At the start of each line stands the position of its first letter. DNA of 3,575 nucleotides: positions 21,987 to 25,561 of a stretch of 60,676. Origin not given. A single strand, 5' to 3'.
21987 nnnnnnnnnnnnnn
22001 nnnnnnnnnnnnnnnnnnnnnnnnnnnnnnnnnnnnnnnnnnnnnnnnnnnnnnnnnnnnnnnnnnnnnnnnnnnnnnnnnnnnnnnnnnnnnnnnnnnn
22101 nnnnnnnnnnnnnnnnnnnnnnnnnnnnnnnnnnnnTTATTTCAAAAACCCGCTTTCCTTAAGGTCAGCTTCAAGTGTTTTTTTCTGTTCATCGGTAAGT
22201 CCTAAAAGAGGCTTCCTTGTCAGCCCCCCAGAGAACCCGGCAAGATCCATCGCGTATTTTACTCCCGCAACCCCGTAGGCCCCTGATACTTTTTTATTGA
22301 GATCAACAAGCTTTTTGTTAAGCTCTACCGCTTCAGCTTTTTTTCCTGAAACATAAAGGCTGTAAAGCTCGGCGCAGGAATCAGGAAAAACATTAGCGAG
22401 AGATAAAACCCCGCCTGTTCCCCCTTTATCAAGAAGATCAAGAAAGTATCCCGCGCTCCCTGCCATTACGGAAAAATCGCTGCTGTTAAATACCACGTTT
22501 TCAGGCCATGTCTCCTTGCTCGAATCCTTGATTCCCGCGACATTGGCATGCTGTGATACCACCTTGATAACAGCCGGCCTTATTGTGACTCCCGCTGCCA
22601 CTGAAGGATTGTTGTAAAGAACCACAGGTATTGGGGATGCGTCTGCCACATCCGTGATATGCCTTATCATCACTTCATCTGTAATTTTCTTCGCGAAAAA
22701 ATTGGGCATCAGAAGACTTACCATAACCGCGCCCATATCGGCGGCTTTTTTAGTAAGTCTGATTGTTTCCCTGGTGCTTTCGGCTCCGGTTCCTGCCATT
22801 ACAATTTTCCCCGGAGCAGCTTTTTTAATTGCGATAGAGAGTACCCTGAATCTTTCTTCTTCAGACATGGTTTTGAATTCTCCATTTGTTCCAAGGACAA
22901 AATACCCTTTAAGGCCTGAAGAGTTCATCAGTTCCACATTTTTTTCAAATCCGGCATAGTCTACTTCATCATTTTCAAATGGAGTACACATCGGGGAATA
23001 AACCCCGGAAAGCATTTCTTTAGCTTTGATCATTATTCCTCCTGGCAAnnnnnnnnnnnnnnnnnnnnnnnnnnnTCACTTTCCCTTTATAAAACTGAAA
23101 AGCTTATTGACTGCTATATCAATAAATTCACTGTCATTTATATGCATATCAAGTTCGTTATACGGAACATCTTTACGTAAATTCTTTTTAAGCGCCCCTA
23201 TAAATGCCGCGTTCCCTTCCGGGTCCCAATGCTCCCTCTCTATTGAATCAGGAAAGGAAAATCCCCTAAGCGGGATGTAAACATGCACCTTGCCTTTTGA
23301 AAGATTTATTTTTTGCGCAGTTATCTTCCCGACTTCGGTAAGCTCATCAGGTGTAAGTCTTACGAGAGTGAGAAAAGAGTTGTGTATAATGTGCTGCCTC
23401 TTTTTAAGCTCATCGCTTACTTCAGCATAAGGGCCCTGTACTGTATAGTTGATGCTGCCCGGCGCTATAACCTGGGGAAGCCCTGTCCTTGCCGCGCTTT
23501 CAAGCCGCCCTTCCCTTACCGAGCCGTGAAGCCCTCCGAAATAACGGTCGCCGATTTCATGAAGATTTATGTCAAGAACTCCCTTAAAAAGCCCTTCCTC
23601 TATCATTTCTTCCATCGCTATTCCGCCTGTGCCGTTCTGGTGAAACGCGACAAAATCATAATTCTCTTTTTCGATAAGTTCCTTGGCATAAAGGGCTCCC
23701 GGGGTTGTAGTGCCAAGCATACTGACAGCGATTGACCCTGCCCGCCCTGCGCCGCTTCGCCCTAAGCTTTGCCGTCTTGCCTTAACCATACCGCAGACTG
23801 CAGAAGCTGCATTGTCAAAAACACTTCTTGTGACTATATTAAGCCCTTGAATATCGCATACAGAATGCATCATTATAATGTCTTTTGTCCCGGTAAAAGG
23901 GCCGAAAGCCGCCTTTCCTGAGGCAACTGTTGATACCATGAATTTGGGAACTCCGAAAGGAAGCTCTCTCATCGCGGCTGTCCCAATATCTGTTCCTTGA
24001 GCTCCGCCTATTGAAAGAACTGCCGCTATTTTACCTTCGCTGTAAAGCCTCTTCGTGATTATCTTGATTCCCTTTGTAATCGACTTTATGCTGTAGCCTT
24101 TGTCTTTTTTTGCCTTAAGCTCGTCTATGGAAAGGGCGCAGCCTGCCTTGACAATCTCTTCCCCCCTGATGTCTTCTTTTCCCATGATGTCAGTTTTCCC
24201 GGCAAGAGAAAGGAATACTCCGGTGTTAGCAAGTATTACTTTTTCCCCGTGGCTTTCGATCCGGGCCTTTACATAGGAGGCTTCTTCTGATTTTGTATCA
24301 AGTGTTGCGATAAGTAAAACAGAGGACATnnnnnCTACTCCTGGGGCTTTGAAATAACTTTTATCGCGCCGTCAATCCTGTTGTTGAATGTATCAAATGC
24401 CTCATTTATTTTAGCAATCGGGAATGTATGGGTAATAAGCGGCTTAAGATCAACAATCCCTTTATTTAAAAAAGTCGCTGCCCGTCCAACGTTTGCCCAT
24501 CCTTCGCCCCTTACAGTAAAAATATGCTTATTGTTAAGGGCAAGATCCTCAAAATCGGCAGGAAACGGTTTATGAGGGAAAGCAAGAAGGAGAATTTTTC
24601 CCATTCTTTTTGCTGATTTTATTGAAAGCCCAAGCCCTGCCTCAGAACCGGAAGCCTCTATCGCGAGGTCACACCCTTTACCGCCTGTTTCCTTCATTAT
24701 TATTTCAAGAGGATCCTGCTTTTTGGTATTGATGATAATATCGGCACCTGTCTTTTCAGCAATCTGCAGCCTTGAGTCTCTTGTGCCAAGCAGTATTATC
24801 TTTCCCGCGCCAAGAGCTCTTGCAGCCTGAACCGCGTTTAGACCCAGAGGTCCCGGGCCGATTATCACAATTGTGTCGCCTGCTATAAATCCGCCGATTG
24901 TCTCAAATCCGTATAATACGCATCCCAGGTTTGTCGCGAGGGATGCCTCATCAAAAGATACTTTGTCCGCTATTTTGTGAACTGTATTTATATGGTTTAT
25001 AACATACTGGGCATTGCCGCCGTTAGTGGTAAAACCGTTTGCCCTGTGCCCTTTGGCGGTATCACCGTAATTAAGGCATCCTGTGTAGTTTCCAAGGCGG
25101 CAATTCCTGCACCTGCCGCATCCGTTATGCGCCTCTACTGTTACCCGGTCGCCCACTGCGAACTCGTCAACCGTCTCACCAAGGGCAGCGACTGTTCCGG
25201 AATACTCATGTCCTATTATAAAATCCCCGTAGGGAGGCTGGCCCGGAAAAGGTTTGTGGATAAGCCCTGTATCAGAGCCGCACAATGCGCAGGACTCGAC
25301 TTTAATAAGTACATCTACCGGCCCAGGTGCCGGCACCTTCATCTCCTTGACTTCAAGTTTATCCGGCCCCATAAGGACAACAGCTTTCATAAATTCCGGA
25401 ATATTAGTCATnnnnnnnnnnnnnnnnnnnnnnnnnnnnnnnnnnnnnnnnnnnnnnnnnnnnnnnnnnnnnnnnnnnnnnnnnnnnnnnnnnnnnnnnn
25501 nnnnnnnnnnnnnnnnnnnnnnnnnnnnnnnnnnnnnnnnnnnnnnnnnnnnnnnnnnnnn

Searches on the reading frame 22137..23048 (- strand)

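Call 7: search_protein_families(library=pfam, proteins=[window:22137-23048:-])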
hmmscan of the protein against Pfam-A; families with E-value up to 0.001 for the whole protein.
window:22137-23048:- (303 aa): 1 family
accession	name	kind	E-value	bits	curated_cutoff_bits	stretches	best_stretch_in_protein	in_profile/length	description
PF00701.28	DHDPS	-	2.5e-52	177.9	22.1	1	13-298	2-288/289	Dihydrodipicolinate synthetase family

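Call 32: search_protein_families(library=ncbifam, proteins=[window:22137-23048:-], max_evalue=0.00001)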
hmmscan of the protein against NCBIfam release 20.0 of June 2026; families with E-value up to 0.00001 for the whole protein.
window:22137-23048:- (303 aa): 7 families
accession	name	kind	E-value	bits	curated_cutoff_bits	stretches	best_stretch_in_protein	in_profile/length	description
TIGR00674.1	dapA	equivalog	6e-49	166.4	206.15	1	16-297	2-284/286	4-hydroxy-tetrahydrodipicolinate synthase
TIGR02313.1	HpaI-NOT-DapA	exception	3.4e-36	124.5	396.7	1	14-297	2-287/294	2,4-dihydroxyhept-2-ene-1,7-dioic acid aldolase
NF040954.1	Arch_KDGaldase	equivalog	1.8e-27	96.5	390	1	16-297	3-279/288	bifunctional 2-dehydro-3-deoxy-phosphogluconate/2-dehydro-3-deoxy-6-phosphogalactonate aldolase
NF002958.0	PRK03620.1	subfamily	3e-26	92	278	1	10-297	8-297/307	5-dehydro-4-deoxyglucarate dehydratase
NF003164.0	PRK04147.1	equivalog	9e-25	87.5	281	1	12-294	3-285/294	N-acetylneuraminate lyase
TIGR03249.1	KdgD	equivalog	4.4e-19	68.7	373.95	1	10-176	6-167/299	5-dehydro-4-deoxyglucarate dehydratase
TIGR00683.1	nanA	equivalog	8.7e-19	67.9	382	1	13-291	1-280/293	N-acetylneuraminate lyase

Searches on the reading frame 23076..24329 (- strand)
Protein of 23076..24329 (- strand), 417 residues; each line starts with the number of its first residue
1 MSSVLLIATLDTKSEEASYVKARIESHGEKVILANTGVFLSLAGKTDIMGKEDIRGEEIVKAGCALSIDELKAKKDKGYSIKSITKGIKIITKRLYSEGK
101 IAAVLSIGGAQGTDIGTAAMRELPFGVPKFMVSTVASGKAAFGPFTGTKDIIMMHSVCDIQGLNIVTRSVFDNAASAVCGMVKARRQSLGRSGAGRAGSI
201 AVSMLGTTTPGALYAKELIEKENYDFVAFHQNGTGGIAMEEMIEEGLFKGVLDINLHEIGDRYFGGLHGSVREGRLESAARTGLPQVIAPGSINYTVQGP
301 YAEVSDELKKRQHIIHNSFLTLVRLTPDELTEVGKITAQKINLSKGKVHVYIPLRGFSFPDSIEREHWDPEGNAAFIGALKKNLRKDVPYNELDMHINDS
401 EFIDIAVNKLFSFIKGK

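Call 7: search_protein_families(library=pfam, proteins=[window:23076-24329:-])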
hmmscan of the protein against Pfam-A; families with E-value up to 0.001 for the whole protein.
window:23076-24329:- (417 aa): 2 families
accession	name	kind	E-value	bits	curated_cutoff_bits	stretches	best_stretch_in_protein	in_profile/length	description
PF23189.1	UPF0261_C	-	4.8e-61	206.2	27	1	200-411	4-215/218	Uncharacterised protein family (UPF0261) C-terminal domain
PF06792.17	UPF0261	-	2.1e-50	171.6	27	1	3-186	2-175/176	Uncharacterised protein family (UPF0261) N-terminal domain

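Call 32: search_protein_families(library=ncbifam, proteins=[window:23076-24329:-], max_evalue=0.00001)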
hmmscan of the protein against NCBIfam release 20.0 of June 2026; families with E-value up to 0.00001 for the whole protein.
window:23076-24329:- (417 aa): 4 families
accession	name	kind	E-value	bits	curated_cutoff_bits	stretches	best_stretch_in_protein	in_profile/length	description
NF002674.0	PRK02399.1-2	subfamily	1.6e-125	419.1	335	1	1-415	2-402/410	hypothetical protein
NF002673.0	PRK02399.1-1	equivalog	7.6e-85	285.3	520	1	2-410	3-395/404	hypothetical protein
NF002676.0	PRK02399.1-4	equivalog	8.8e-81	271.9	556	1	3-412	6-402/415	hypothetical protein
NF002675.0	PRK02399.1-3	equivalog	2.6e-72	243.8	648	1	3-412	3-394/398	hypothetical protein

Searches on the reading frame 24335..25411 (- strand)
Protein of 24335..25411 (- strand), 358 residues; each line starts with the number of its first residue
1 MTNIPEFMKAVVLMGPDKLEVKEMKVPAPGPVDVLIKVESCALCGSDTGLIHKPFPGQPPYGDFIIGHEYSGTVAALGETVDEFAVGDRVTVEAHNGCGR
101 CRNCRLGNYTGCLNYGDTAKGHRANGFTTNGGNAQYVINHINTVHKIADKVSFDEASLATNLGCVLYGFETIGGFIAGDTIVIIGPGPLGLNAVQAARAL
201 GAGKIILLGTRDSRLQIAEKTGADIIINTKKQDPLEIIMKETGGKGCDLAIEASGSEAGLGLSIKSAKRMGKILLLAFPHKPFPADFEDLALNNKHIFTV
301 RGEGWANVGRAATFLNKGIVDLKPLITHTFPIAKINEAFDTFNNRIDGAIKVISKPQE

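Call 7: search_protein_families(library=pfam, proteins=[window:24335-25411:-])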
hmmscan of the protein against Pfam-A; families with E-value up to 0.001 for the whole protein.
window:24335-25411:- (358 aa): 4 families
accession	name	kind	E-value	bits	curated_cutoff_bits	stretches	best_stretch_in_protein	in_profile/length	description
PF00107.32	ADH_zinc_N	-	1.6e-24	86.8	31.8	1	188-307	1-119/129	Zinc-binding dehydrogenase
PF08240.17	ADH_N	-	2.1e-24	86.2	23.5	1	30-148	1-103/104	Alcohol dehydrogenase GroES-like domain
PF16912.11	Glu_dehyd_C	-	1.6e-05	24.9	34.9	1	179-350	32-209/211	Glucose dehydrogenase C-terminus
PF13602.12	ADH_zinc_N_2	-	9e-05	23.9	27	1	222-340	2-121/134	Zinc-binding dehydrogenase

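Call 32: search_protein_families(library=ncbifam, proteins=[window:24335-25411:-], max_evalue=0.00001)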
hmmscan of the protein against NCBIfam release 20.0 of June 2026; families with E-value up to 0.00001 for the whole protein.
window:24335-25411:- (358 aa): 23 families
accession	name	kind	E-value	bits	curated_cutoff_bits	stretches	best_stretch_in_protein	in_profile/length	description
NF041097.1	keto_inos_dh_IolM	equivalog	2.3e-60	204.3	450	1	18-352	39-387/389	scyllo-inosose 3-dehydrogenase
TIGR00692.1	tdh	equivalog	1.4e-56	192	458.35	1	20-343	12-329/340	L-threonine 3-dehydrogenase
NF003808.0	PRK05396.1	equivalog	6.8e-56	189.6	380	1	18-345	12-331/341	L-threonine 3-dehydrogenase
NF007489.0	PRK10083.1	equivalog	1.5e-43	149.1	376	1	8-353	1-334/339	Zn-dependent oxidoreductase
NF006940.0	PRK09422.1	equivalog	6.6e-38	130.5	344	1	8-345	1-326/338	alcohol dehydrogenase AdhP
TIGR03989.1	Rxyl_3153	subfamily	1.7e-33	116.4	440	1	10-342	4-358/370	NDMA-dependent alcohol dehydrogenase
NF010344.0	PRK13771.1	subfamily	3.3e-33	115.1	349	1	8-345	1-323/334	putative alcohol dehydrogenase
TIGR03451.1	mycoS_dep_FDH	equivalog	3.9e-33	114.7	512.9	1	17-286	12-285/358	S-(hydroxymethyl)mycothiol dehydrogenase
NF007642.0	PRK10309.1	equivalog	2.1e-31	109.4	550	1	8-283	1-266/347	galactitol-1-phosphate 5-dehydrogenase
TIGR03366.1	HpnZ_proposed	hypoth_equivalog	2.6e-30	105.7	328.1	1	31-332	5-312/315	putative phosphonate catabolism associated alcohol dehydrogenase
NF041172.1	AcrlCoa_red_Thmprot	equivalog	1.1e-29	103.4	500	1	8-345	1-324/334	acryloyl-CoA reductase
NF007375.0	PRK09880.1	equivalog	1.1e-27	96.7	469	1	10-345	7-333/344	L-idonate 5-dehydrogenase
TIGR02824.1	quinone_pig3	subfamily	9.3e-26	90.6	296.8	2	118-278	79-239/325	putative NAD(P)H quinone oxidoreductase, PIG3 family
NF047908.1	AldhRedAhr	equivalog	1.5e-24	86.5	470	1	17-343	14-323/335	NADPH-dependent aldehyde reductase Ahr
TIGR02818.1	adh_III_F_hyde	equivalog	1.5e-23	83.5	543.95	1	11-266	6-275/368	S-(hydroxymethyl)glutathione dehydrogenase/class III alcohol dehydrogenase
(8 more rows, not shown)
